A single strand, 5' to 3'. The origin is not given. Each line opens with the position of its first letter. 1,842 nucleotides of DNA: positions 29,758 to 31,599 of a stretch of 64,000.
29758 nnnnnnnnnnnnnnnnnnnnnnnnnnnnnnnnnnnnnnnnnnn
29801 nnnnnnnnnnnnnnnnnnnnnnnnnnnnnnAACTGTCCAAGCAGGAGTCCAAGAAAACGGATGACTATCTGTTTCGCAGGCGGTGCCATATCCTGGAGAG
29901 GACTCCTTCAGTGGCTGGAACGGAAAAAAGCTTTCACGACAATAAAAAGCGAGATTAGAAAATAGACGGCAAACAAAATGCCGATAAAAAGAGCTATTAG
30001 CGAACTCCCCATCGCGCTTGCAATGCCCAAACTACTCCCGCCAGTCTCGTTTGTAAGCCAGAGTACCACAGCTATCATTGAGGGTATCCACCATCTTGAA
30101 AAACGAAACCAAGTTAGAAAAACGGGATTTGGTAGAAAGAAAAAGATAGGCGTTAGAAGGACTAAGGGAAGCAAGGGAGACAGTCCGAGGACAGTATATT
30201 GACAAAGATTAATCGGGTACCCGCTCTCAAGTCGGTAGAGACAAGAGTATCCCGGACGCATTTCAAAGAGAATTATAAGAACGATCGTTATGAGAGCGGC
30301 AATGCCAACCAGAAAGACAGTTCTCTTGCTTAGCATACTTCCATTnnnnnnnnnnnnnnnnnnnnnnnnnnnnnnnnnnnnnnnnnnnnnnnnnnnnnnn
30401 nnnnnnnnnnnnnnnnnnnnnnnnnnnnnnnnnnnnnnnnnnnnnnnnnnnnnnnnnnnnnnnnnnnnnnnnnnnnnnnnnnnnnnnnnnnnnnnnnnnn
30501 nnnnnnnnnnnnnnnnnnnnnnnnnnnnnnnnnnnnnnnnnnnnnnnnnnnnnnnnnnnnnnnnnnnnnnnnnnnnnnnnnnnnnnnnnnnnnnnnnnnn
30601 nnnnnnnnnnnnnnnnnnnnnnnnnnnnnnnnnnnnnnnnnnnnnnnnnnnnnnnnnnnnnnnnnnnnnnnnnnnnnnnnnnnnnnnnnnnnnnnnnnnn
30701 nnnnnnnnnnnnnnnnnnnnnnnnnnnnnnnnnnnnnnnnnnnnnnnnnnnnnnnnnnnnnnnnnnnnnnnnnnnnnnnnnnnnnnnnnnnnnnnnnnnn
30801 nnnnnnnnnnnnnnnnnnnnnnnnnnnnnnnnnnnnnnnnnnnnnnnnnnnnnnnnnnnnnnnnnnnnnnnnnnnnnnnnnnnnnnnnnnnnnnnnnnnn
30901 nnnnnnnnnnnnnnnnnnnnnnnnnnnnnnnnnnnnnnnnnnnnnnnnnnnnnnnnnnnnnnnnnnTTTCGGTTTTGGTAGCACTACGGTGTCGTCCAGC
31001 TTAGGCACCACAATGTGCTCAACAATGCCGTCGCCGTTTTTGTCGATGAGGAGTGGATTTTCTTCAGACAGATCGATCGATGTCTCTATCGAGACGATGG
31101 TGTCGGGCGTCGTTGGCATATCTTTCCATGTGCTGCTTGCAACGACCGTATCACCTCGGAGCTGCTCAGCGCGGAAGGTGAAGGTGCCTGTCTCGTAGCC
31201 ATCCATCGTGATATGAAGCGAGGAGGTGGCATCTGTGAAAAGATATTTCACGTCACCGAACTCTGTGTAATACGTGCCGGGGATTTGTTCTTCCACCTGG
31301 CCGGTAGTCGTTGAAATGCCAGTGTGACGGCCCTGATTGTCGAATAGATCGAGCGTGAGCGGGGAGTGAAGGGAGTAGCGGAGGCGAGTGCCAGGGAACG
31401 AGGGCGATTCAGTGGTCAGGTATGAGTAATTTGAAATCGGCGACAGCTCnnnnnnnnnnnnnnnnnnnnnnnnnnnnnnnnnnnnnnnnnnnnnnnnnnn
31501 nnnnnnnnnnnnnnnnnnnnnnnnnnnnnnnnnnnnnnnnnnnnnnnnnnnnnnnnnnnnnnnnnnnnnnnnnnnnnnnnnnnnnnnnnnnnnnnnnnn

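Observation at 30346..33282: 979-aa secreted LCAT-like phospholipase/acyltransferase in a putatively lipid-auxotrophic lineage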

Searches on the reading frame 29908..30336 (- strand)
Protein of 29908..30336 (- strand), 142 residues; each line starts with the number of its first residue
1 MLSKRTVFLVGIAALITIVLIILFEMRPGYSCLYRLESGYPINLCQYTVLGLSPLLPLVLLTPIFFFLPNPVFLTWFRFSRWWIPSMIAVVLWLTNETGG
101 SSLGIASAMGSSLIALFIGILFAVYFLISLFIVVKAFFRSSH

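Call 10: search_protein_families(library=pfam, proteins=[window:29908-30336:-], max_evalue=0.01)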
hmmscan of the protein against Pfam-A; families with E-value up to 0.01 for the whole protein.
window:29908-30336:- (142 aa): 0 families

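Call 59: find_homologous_proteins(query=window:29908-30336:-, max_evalue=0.001)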
Query window:29908-30336:-: 125 candidates shared short words with the query, none scored E <= 0.001.
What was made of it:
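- Tried and rejected: It found nothing (call 59).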

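Call 61: find_homologous_proteins(query=A4, max_evalue=0.001)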
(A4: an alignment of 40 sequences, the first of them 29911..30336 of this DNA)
Query A4 (40 sequences) (142 aa, profile of the alignment): 28 proteins with E <= 0.001 among 8000 candidates.
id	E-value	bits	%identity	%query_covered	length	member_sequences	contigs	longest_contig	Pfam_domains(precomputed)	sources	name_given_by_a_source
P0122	4.9e-38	148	30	100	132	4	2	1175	-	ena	-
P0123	2.5e-37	146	30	54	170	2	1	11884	-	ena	-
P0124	1.1e-33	134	25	87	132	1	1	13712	-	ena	-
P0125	7.6e-33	131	30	64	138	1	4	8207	-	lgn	-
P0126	1.6e-32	130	28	60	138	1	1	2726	-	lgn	-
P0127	7.9e-32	128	22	26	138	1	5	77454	-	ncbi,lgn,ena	-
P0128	1.2e-31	127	34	46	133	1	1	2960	-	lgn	-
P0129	3.5e-31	126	29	53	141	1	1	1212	-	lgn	-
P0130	2.7e-30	123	26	85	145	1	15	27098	-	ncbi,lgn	-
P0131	4.9e-30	122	32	50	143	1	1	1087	-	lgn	-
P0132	7.5e-30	122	22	25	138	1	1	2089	-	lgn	-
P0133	3.5e-29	119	19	22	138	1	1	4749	-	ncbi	-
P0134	1.2e-25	108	30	63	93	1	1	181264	-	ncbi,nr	ncbi:MAG: hypothetical protein NTZ13_01640 [Candidatus Parcubacteria bacterium]|nr:hypothetical prot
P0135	7.4e-23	99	40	33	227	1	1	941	-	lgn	-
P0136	9.0e-23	99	32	58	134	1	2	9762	-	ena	-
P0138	9.9e-20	89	28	63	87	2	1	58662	-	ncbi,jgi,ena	-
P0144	1.3e-16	79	26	35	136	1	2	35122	-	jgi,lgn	jgi:hypothetical protein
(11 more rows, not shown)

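Call 62: search_protein_families(library=pfam, alignment_id=A4, max_evalue=1)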
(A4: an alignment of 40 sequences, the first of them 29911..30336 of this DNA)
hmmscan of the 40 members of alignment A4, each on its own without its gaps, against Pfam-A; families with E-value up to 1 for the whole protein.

A. member 1, window:29911-30336:- (142 aa): 1 family
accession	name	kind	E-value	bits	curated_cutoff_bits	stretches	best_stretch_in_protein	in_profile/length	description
PF12670.12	DUF3792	-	0.017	15.7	31.3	1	69-137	22-91/115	Protein of unknown function (DUF3792)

B. families by the number of members that match (of 40 scanned): 29 families (the first 25 are shown)
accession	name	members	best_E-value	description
PF09843.14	DUF2070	5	0.13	Predicted membrane protein (DUF2070)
PF02656.20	DUF202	4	0.002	Domain of unknown function (DUF202)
PF14387.11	DUF4418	2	0.005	Domain of unknown function (DUF4418)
PF07695.17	7TMR-DISM_7TM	2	0.019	7TM diverse intracellular signalling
PF09125.15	COX2-transmemb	2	0.058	Cytochrome C oxidase subunit II, transmembrane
PF01061.29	ABC2_membrane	1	0.0027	ABC-2 type transporter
PF18415.6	HKR_ArcB_TM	1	0.0032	Histidine kinase receptor ArcB trans-membrane domain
PF12670.12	DUF3792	1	0.017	Protein of unknown function (DUF3792)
PF14145.11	YrhK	1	0.037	YrhK-like protein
PF11026.13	DUF2721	1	0.048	Protein of unknown function (DUF2721)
PF03188.21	Cytochrom_B561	1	0.081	Eukaryotic cytochrome b561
PF05449.16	Phage_holin_3_7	1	0.085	Putative 3TM holin, Phage_holin_3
PF01970.21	TctA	1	0.092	Tripartite tricarboxylate transporter TctA family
PF24709.1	DUF7670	1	0.096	Domain of unknown function (DUF7670)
PF05080.17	DUF681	1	0.11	Protein of unknown function (DUF681)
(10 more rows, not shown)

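Call 71: search_protein_representatives(alignment_id=A5)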
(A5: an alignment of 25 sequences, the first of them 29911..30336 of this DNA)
Query: 25 sequences, 137 profile positions. Proteins with E-value up to 0.001 (for the whole library): 1830; up to 1e-10: 1087; up to 1e-30: 25. The best 150 are listed.
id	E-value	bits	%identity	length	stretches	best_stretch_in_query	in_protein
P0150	8.5e-43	161.9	-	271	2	4-134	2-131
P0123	7.8e-41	155.6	-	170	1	1-133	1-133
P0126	8.2e-39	149.0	-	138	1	3-136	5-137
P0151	2.0e-37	144.5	-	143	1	1-134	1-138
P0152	9.8e-37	142.3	-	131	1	3-133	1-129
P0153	4.7e-36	140.1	-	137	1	4-135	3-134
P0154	2.4e-35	137.8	-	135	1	5-136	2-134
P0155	4.4e-35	136.9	-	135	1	1-137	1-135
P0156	2.0e-33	131.6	-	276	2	5-125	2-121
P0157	1.1e-32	129.2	-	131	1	5-136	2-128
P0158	1.8e-32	128.5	-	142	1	1-134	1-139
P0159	1.9e-32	128.4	-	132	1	3-136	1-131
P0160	2.8e-32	127.9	-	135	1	3-136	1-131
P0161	4.3e-32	127.2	-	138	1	5-132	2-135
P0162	5.0e-32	127.0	-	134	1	3-135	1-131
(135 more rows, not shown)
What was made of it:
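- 29908..30336 (-): Conserved operon partner, 142 aa. Predicted four TM helices with the N-terminus inside. The first outside loop carries two conserved Cys, and there is a W.RF..WWIP motif. It starts 9 nt after the lipase stop, preceded by GGAAG. 1830 representative clusters in the exhaustive search (call 71).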

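Call 73: search_protein_families(library=ncbifam, proteins=[window:29908-30336:-], max_evalue=0.01)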
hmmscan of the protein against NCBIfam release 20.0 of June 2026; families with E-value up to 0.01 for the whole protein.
window:29908-30336:- (142 aa): 0 families

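Call 78: find_encoding_contigs(protein=P0134, flank=5000, max_places=1)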
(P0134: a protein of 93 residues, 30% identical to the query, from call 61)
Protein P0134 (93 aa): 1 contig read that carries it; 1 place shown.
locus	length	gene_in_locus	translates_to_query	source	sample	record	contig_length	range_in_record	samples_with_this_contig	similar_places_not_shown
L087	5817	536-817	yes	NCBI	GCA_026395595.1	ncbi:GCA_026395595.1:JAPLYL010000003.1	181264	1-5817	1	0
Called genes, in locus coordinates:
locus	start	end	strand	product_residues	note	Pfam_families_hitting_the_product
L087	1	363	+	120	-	?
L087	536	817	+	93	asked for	-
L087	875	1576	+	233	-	PF01797:Y1_Tnp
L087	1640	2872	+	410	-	PF03065:Glyco_hydro_57, PF01522:Polysacc_deac_1 (weak)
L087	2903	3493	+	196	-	PF00406:ADK, PF13238:AAA_18 (weak), PF13671:AAA_33 (weak), PF02223:Thymidylate_kin (faint), PF13207:AAA_17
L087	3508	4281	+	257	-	PF00557:Peptidase_M24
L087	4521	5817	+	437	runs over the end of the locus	-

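Call 79: find_encoding_contigs(protein=P0138, flank=5000, max_places=1)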
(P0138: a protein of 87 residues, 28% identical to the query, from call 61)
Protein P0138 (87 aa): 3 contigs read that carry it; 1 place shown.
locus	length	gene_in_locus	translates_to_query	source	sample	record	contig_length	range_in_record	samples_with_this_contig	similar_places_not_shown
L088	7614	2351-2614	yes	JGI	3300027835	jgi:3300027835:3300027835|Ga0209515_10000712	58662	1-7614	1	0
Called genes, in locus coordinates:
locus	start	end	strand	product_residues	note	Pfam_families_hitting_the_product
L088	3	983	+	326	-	?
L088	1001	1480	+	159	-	-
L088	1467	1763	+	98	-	-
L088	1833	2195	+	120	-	-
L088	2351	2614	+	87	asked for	-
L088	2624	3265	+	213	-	-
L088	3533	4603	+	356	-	PF02163:Peptidase_M50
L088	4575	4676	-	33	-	-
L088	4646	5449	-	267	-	PF00459:Inositol_P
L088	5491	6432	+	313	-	-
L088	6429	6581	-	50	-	-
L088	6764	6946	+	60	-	PF00253:Ribosomal_S14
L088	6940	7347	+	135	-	PF00410:Ribosomal_S8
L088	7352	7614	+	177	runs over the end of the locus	PF00347:Ribosomal_L6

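Call 80: find_encoding_contigs(protein=P0144, flank=5000, max_places=1)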
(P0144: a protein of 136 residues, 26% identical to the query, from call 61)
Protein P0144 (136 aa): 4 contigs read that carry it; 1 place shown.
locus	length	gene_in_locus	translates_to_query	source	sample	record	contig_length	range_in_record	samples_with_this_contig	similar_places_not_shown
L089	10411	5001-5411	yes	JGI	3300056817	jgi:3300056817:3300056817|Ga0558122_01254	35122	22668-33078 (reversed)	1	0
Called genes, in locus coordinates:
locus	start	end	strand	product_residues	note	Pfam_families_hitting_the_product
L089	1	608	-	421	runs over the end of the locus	PF01943:Polysacc_synt, PF13440:Polysacc_synt_3 (weak)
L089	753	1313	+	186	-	PF00565:SNase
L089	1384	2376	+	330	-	PF13310:Virulence_RhuM, PF02661:Fic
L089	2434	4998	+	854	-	PF02450:LCAT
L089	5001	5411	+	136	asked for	-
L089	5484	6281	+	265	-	PF13489:Methyltransf_23, PF08003:Methyltransf_9 (weak), PF13847:Methyltransf_31, PF08241:Methyltransf_11, PF08242:Methyltransf_12, PF13649:Methyltransf_25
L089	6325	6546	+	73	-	-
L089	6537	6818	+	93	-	PF05016:ParE_toxin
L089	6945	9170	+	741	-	PF04932:Wzy_C, PF13181:TPR_8 (faint), PF12895:ANAPC3 (faint), PF14559:TPR_19 (faint)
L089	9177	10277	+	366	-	PF01565:FAD_binding_4, PF02873:MurB_C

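Call 81: find_encoding_contigs(protein=P0124, flank=5000, max_places=1)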
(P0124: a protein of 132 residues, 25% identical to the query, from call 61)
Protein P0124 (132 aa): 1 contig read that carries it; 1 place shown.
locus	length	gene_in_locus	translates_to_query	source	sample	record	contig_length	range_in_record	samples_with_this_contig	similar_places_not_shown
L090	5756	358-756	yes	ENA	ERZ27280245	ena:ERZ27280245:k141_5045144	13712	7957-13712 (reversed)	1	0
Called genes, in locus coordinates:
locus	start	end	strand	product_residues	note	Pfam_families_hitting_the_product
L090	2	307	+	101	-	?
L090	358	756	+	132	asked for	-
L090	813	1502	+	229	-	PF01797:Y1_Tnp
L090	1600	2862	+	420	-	PF03065:Glyco_hydro_57, PF01522:Polysacc_deac_1 (weak)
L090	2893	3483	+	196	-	PF00406:ADK, PF13238:AAA_18 (weak), PF13671:AAA_33 (weak), PF02223:Thymidylate_kin (faint), PF13207:AAA_17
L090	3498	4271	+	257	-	PF00557:Peptidase_M24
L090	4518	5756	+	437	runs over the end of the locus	PF18657:YDG, PF01471:PG_binding_1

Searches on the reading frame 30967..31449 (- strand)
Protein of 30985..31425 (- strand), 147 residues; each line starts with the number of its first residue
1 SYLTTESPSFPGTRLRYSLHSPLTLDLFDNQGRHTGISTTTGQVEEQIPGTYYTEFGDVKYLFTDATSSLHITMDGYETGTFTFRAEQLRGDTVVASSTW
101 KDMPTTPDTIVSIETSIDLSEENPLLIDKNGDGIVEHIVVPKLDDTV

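Call 31: search_protein_families(library=pfam, proteins=[window:30985-31425:-], max_evalue=10)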
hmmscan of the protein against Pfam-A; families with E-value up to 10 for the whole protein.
window:30985-31425:- (147 aa): 1 family
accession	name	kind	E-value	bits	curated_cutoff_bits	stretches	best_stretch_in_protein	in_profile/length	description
PF25270.1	Khk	-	0.1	12.2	35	1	51-114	133-197/365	Prokaryotic ketohexokinase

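Call 52: predict_structure(alignment_id=A3)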
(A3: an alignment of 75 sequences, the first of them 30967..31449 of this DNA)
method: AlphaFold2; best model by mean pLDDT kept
length: 161 residues; sequences in the alignment: 75
mean_pLDDT: 89.9   pTM: 0.82
mean pLDDT of the five models: 89.9, 89.8, 89.0, 88.9, 88.5
residues with pLDDT >= 90: 115; 70-90: 30; 50-70: 14; < 50: 2
segments of 3 or more residues with pLDDT < 50: none
pLDDT, mean of each block of 10 residues (from residue 1): 65 63 94 95 88 92 95 90 97 94 96 98 87 97 97 92 58
secondary structure, 60 per line:
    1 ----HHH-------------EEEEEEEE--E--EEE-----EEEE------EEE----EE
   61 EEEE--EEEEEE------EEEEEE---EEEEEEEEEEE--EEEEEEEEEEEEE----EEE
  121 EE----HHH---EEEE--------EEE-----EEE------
elements in order: E21-28 E34-36 E42-45 E52-54 E59-64 E67-72 E79-84 E88-98 E101-113 E118-122 E133-136 E145-147 E153-155
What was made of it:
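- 30973..31446 (-): Family-conserved beta-sandwich domain, aa 613-770. Has an invariant LHSPL (638-642) and ends in a dockerin/EF-hand-like DKNGDG loop (747-752). Conserved as strongly as the catalytic domain. AF2 pLDDT 89.9, all-beta (call 52).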

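Call 56: fold_search(model_id=the predicted structure, library=pdb)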
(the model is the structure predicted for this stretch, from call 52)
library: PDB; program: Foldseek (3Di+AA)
matches with E <= 10: 1274; with E <= 0.001: 0
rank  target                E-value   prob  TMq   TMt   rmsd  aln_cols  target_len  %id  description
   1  3u6g_B                9.3e-03  0.96  0.31  0.37   8.2       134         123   12  Crystal structure of a domain of unknown function, DUF4425 (BVU_3708) from Bacteroides vulgatus ATCC 8482 at 1.35 A re (released 2011-11-02)
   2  2lrg_MODEL_1_A        3.1e-02  0.82  0.30  0.35   9.4       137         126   12  NMR structure of the protein YP_001300941.1 from Bacteroides vulgatus (released 2012-04-18)
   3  8t0o_L                4.0e-02  0.33  0.23  0.19  19.6       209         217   10  Fab from mAb RB2AT_87 (released 2024-03-27)
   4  3u6g_A                4.2e-02  0.84  0.30  0.36   8.0       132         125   12  Crystal structure of a domain of unknown function, DUF4425 (BVU_3708) from Bacteroides vulgatus ATCC 8482 at 1.35 A re (released 2011-11-02)
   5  5m6a_C                4.4e-02  0.41  0.24  0.20  20.9       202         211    7  Crystal structure of cardiotoxic Bence-Jones light chain dimer H9 (released 2017-11-15)
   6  7p4l_B                4.7e-02  0.09  0.14  0.05  27.9       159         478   16  Crystal structure of the trimeric ectodomain of archaeal Fusexin1 (Fsx1) (released 2022-07-13)
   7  5m6a_A                4.9e-02  0.35  0.24  0.19  16.0       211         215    8  Crystal structure of cardiotoxic Bence-Jones light chain dimer H9 (released 2017-11-15)
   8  3mtr_B                4.9e-02  0.25  0.21  0.18  20.6       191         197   10  Crystal structure of the Ig5-FN1 tandem of human NCAM (released 2010-06-23)
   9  7r8u_LLL              5.2e-02  0.38  0.24  0.20  16.2       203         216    6  LOX-1 - Structural and Functional Studies of a Receptor Implicated in Atherosclerosis (released 2022-06-01)
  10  5cck_L                5.4e-02  0.38  0.25  0.21  15.2       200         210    6  Crystal structure of Human anti-HIV-1 broadly neutralizing antibody 3BC315 Fab (released 2015-10-07)
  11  5m6a_B                6.4e-02  0.33  0.24  0.20  21.1       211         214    8  Crystal structure of cardiotoxic Bence-Jones light chain dimer H9 (released 2017-11-15)
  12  6ii9_L                7.1e-02  0.38  0.27  0.22  15.3       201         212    5  Crystal structure of H7 hemagglutinin from A/Anhui/1/2013 in complex with a human neutralizing antibody L3A-44 (released 2018-10-24)
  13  5gkr_D                7.8e-02  0.30  0.24  0.20  16.6       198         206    6  Crystal structure of SLE patient-derived anti-DNA antibody in complex with oligonucleotide (released 2017-07-05)
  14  5gkr_B                8.2e-02  0.30  0.24  0.20  15.8       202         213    5  Crystal structure of SLE patient-derived anti-DNA antibody in complex with oligonucleotide (released 2017-07-05)
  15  8be1_B                8.2e-02  0.28  0.24  0.19  19.9       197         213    8  SARS-CoV-2 RBD in complex with a Fab fragment of a neutralising antibody mRBD2 (released 2023-01-25)
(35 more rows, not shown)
